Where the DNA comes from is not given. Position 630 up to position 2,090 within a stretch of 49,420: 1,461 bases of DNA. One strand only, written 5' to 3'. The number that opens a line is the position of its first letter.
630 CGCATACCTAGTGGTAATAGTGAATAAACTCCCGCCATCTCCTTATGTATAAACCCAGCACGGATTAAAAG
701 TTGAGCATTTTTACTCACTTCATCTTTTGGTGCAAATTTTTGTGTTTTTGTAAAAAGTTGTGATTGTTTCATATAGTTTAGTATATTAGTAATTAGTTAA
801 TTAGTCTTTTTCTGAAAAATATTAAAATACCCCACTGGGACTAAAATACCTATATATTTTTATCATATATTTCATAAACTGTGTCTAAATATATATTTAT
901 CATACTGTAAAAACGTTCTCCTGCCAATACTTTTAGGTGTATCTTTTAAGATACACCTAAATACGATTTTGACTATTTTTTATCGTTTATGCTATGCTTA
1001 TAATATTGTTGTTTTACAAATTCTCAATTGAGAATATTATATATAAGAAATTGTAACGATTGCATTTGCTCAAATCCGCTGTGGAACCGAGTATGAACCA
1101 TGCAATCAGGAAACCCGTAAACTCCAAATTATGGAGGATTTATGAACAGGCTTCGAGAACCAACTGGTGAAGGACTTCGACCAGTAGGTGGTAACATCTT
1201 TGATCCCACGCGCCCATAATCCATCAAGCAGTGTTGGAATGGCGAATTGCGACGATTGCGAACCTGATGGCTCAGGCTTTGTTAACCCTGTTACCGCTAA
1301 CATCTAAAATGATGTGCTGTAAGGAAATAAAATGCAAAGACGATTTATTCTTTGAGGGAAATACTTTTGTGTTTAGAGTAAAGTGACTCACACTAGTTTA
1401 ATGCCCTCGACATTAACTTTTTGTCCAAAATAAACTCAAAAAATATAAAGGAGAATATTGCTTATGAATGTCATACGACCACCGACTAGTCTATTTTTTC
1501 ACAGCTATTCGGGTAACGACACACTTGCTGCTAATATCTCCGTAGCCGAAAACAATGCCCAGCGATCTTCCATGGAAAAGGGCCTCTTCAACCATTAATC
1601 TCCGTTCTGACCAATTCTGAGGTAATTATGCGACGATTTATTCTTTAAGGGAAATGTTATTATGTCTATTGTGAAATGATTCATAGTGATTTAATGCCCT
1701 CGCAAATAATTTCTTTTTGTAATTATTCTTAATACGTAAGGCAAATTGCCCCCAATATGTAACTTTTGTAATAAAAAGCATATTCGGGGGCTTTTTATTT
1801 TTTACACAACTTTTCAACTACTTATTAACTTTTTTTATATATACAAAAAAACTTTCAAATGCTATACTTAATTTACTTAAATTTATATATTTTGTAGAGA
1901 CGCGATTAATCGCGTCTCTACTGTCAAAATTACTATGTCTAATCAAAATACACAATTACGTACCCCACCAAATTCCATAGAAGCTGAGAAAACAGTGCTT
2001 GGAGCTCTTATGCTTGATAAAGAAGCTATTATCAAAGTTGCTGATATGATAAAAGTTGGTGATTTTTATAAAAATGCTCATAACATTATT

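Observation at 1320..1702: Duplicated minigene-hairpin module: M(Q)RRFIL* with the stop codon at the base of a covarying stem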

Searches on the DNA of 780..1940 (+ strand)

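Call 26: search_rna_families(source=window, start=780, end=1940, threshold=evalue, max_evalue=10, show_alignments=3)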
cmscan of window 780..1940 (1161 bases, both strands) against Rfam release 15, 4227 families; matches with E-value up to 10: 4.
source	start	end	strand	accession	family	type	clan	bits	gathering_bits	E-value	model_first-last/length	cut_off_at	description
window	1746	1799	+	RF03528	mir-1264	Gene; miRNA;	-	16.3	79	5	1-67/67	no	mir-1264 microRNA precursor family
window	923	973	+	RF01005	MIR530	Gene; miRNA;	-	15.9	85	6.1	1-172/172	no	MIR530 microRNA precursor family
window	1647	1731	+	RF01832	ROSE_2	Cis-reg; thermoregulator;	-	14.3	65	9.2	1-73/73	no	Repression of heat shock gene expression (ROSE) element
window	1881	1930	-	RF00893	MIR854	Gene; miRNA;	-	10.2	50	8.7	1-221/221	no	MIR854 microRNA precursor family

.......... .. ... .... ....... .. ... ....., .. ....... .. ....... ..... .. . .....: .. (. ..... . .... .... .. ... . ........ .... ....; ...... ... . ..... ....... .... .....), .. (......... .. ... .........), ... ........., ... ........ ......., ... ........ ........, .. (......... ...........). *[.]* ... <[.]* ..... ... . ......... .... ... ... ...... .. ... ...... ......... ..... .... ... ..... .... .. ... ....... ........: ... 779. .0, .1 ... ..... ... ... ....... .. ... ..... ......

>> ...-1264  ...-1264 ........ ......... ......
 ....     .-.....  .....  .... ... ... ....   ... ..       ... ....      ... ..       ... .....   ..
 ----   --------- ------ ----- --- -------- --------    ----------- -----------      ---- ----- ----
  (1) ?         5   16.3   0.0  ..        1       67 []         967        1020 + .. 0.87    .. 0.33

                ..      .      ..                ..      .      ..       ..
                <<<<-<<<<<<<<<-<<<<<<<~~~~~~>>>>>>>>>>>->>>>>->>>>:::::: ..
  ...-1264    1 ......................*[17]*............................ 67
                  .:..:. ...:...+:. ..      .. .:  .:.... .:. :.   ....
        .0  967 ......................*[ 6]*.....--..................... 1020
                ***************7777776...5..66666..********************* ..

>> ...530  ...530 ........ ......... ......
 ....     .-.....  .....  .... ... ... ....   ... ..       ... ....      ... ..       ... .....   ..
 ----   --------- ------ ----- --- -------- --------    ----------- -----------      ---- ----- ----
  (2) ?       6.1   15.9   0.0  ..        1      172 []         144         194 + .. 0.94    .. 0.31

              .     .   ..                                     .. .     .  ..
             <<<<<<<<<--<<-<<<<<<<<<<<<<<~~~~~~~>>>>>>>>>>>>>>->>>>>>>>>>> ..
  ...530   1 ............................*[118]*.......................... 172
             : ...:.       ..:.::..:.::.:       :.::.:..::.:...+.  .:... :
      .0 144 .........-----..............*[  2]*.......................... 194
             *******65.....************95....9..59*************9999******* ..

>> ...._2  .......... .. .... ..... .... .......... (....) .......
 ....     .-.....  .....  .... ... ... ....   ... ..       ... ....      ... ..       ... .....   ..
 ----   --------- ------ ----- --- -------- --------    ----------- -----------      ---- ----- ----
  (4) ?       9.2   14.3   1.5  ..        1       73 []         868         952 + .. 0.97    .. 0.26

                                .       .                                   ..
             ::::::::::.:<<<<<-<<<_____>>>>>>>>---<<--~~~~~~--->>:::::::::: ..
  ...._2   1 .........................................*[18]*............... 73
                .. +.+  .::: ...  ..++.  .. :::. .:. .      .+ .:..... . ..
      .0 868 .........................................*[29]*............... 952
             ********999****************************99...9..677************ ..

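Call 93: search_dna_similar(query=window:1040-1810:+, collection=phages, mode=distant, max_evalue=0.01, max_rows=5)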
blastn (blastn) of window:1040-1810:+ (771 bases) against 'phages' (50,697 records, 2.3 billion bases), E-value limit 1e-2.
No match.

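Call 94: search_dna_similar(query=window:1040-1810:+, collection=plasmids, mode=distant, max_evalue=0.01, max_rows=5)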
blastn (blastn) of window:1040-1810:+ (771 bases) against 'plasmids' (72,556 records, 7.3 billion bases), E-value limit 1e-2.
No match.

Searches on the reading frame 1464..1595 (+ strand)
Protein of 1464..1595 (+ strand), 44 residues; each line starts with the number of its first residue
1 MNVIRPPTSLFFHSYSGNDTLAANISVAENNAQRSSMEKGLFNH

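Call 38: find_homologous_proteins(query=window:1464-1595:+, max_evalue=10)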
Query seq(44 aa) (44 aa): 1 proteins with E <= 10 among 1 candidates.
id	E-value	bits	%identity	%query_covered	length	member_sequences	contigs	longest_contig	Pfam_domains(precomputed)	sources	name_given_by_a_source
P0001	3.0e-21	90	100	100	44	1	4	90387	-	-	-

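Call 39: find_encoding_contigs(protein=P0001, flank=2500, max_places=6)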
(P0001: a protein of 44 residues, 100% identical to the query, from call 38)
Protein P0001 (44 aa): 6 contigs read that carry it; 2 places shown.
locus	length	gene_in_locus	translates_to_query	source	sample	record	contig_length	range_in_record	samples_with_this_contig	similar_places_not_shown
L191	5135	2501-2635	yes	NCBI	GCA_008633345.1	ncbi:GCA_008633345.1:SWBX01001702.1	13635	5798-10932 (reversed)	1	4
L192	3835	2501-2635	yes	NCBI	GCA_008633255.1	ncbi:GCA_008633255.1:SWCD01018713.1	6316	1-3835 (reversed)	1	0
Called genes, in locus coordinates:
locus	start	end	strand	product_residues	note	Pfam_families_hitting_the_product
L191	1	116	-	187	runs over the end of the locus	-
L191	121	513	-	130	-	PF01042:Ribonuc_L-PSP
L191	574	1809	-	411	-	PF00587:tRNA-synt_2b, PF03129:HGTP_anticodon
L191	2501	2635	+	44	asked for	-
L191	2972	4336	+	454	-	PF00772:DnaB, PF13481:AAA_25, PF03796:DnaB_C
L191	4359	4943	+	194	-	PF21176:RecR_HhH, PF02132:RecR_ZnF (weak), PF01751:Toprim (weak), PF13662:Toprim_4, PF21175:RecR_C (weak)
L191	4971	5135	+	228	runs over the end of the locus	-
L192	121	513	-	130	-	PF01042:Ribonuc_L-PSP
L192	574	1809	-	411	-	PF00587:tRNA-synt_2b, PF03129:HGTP_anticodon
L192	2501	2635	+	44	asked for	-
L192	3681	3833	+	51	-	?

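Call 55: search_protein_families(library=ncbifam, proteins=[window:1464-1595:+], max_evalue=10)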
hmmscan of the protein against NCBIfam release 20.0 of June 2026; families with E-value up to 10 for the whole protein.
seq(44 aa): 0 families

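Call 56: search_protein_families(library=pfam, proteins=[window:1464-1595:+], max_evalue=10)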
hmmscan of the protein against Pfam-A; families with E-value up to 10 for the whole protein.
seq(44 aa): 0 families
